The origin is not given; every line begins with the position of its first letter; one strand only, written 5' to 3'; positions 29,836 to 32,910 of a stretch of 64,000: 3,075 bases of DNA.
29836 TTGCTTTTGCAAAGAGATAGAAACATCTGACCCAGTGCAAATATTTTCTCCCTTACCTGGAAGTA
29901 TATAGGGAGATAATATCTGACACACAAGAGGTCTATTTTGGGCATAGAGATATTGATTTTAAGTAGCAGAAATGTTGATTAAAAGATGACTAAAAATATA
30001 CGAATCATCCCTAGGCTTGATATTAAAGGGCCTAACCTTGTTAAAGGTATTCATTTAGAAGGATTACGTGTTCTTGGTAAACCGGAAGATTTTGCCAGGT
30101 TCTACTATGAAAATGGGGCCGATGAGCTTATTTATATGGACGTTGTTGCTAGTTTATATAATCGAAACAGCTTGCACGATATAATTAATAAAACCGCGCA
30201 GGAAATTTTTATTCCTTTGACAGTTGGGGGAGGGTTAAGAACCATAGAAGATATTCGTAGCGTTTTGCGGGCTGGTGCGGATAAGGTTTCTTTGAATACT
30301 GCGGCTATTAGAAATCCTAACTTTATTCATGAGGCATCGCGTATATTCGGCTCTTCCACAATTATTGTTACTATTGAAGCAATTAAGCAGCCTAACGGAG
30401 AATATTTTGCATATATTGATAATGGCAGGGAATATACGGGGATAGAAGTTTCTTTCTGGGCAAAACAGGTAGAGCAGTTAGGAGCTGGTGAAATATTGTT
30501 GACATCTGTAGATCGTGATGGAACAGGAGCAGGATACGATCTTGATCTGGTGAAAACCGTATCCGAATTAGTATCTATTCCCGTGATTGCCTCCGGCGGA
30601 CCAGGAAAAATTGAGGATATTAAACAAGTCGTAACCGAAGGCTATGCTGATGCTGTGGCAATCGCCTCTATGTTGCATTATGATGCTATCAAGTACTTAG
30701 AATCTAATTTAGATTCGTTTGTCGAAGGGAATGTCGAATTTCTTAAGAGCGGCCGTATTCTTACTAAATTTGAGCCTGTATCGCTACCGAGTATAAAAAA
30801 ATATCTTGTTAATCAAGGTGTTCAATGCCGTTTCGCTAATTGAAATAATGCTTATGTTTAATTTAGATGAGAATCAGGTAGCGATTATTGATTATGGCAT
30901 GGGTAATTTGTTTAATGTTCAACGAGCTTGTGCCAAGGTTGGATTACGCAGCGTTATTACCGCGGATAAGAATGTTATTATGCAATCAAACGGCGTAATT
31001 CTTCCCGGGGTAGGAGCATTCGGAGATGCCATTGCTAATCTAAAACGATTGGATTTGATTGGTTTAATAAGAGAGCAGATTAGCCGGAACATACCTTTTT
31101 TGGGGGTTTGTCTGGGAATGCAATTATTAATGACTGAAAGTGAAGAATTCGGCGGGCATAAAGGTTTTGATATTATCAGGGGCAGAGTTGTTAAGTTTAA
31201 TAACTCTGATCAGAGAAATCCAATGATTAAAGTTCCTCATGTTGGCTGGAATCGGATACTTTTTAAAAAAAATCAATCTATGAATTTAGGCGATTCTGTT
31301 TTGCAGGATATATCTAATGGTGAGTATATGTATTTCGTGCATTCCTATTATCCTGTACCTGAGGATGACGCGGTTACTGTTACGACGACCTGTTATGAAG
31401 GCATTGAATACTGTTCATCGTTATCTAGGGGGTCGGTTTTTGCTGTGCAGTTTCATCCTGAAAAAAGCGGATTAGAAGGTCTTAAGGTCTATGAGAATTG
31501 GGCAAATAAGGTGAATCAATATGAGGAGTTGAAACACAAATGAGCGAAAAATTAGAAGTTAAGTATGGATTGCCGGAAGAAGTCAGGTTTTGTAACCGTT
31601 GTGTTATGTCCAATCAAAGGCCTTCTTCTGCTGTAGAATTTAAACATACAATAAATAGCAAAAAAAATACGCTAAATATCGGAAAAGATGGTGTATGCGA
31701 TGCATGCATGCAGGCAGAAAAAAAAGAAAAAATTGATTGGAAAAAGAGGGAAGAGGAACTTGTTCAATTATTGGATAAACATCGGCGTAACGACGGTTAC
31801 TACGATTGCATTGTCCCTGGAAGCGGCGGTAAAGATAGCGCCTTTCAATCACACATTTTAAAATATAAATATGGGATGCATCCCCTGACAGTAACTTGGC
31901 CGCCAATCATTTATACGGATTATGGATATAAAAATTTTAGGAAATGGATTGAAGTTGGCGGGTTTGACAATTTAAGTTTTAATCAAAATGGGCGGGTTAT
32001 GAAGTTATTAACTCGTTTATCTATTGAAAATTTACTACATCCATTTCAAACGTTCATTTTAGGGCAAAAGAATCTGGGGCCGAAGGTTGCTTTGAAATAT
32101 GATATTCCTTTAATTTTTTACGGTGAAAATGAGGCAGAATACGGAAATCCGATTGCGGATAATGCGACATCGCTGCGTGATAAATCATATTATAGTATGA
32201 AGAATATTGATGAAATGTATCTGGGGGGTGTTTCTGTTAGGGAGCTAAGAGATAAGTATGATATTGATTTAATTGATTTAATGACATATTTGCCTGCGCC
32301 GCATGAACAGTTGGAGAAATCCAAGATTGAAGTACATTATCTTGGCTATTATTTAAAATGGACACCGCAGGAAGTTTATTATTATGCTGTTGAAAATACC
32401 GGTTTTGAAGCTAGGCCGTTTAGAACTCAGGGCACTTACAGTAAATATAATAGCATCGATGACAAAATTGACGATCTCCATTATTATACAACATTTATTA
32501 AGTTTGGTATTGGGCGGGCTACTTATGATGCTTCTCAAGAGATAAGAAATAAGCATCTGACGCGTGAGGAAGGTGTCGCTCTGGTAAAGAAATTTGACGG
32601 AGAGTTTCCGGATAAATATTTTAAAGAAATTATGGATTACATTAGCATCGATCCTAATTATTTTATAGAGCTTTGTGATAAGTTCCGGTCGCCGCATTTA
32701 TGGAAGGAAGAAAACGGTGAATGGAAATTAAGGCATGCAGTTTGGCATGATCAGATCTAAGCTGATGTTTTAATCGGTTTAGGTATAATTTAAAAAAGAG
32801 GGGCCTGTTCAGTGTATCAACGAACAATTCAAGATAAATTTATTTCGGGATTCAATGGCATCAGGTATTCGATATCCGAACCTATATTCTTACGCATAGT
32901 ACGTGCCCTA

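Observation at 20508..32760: Complete legionaminic-acid pathway followed by an FkbM methyltransferase and acetamidino-forming trio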

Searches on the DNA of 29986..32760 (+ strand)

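Call 58: search_dna_similar(query=window:29986-32760:+, collection=ecoli_genomes, mode=distant, max_rows=12, rows=spread)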
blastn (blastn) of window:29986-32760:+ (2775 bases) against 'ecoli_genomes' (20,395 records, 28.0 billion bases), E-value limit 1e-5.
No match.
